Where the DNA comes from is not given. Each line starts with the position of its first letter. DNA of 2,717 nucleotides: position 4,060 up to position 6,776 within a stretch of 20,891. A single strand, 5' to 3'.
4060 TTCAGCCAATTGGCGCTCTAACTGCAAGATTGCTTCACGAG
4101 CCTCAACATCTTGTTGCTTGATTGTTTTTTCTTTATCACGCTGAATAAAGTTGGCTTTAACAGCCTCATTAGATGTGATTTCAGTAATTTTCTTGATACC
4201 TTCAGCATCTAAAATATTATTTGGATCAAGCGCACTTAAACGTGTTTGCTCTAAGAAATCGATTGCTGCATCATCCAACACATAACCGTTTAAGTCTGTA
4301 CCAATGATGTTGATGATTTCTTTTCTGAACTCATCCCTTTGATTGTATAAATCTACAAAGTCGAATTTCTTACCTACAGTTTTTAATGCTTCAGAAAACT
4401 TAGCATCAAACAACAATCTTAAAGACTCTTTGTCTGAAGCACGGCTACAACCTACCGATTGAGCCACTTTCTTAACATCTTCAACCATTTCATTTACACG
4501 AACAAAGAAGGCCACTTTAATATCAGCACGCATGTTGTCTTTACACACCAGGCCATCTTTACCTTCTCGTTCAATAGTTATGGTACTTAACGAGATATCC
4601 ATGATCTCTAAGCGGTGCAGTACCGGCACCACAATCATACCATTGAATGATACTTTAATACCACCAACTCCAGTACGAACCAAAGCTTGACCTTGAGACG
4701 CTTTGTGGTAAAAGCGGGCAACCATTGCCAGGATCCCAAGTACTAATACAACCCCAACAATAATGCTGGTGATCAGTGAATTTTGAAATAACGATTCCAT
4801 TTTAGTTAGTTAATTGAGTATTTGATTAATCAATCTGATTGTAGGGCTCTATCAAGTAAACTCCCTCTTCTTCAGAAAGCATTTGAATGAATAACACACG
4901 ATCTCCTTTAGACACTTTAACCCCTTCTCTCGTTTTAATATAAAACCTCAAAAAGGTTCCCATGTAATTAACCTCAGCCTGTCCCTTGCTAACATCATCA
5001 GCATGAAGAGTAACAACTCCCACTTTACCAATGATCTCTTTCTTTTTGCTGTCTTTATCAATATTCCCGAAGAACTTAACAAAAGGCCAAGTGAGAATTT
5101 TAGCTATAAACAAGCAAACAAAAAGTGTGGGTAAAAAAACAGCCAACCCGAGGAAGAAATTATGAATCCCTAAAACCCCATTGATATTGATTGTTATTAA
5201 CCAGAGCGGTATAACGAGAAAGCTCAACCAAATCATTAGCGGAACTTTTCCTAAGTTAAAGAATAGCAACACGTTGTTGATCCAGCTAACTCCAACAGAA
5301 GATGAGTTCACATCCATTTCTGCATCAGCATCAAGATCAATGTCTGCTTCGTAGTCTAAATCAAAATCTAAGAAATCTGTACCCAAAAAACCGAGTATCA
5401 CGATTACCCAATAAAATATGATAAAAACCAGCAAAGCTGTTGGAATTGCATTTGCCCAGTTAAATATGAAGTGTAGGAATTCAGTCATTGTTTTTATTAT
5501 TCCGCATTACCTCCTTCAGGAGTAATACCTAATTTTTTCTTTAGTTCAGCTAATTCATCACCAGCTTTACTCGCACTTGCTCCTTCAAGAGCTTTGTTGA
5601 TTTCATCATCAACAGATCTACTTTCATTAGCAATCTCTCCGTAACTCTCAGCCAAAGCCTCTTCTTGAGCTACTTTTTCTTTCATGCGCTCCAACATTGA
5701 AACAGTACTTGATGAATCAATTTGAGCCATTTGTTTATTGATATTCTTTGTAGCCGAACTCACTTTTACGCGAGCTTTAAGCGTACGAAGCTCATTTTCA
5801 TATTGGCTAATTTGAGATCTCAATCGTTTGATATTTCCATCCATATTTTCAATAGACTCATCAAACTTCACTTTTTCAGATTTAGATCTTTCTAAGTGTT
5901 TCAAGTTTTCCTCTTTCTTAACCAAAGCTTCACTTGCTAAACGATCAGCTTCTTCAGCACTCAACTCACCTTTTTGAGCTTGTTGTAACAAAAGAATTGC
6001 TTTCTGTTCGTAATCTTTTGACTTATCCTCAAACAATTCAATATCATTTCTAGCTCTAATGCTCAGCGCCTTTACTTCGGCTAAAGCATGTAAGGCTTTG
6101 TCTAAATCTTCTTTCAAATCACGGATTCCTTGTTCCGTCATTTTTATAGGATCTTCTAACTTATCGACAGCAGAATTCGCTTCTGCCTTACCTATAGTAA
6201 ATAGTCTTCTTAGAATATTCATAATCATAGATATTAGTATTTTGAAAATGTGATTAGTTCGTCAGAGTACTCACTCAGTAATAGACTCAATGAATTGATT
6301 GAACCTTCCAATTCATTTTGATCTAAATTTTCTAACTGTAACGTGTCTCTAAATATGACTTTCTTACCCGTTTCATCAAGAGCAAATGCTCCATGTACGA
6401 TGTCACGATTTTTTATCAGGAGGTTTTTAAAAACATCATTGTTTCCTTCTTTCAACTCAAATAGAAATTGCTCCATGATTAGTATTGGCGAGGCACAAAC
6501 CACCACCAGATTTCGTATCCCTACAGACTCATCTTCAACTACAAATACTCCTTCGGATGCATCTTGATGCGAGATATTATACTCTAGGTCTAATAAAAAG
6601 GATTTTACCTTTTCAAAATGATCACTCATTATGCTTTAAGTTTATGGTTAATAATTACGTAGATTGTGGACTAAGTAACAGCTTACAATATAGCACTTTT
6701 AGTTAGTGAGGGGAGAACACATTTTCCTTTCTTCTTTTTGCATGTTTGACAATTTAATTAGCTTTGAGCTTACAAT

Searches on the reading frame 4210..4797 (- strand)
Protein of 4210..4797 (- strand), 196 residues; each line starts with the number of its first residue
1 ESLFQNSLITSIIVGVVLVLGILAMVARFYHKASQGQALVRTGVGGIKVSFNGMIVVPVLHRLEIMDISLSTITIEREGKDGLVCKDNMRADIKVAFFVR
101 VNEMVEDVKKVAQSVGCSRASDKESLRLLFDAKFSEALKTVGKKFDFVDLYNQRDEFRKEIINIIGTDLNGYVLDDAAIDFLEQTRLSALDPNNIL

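Call 90: search_protein_families(library=pfam, proteins=[window:4210-4797:-], max_evalue=10)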
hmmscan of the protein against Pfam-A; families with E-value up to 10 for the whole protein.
window:4210-4797:- (196 aa): 1 family
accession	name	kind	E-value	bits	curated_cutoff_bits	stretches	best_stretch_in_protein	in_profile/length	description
PF01145.31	Band_7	-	5.5e-13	49.8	23.6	1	32-173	2-134/176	SPFH domain / Band 7 family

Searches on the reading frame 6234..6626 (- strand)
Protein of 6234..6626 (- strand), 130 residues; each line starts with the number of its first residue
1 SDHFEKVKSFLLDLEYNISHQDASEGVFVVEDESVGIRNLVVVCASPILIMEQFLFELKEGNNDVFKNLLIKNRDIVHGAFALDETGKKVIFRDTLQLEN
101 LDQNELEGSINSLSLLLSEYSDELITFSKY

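Call 5: search_protein_families(library=pfam, proteins=[window:6234-6626:-], max_evalue=0.01)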
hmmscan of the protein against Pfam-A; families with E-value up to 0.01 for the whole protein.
window:6234-6626:- (130 aa): 3 families
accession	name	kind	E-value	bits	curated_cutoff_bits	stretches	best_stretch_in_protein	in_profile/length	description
PF22550.1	CesT_Tir_1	-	2.7e-56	189.5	27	1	2-129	3-130/131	CesT_Tir_1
PF10722.14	YbjN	-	1.2e-05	25.9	22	1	5-124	3-124/126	Putative bacterial sensory transduction regulator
PF05932.18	CesT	-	0.0018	18.9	22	1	37-111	31-109/119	Tir chaperone protein (CesT) family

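Call 6: search_protein_families(library=padloc, proteins=[window:6234-6626:-], max_evalue=0.01)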
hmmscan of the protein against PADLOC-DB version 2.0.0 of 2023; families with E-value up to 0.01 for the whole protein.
window:6234-6626:- (130 aa): 0 families

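Call 7: search_protein_families(library=ncbifam, proteins=[window:6234-6626:-], max_evalue=0.01)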
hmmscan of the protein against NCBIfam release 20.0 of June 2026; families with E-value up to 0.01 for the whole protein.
window:6234-6626:- (130 aa): 0 families
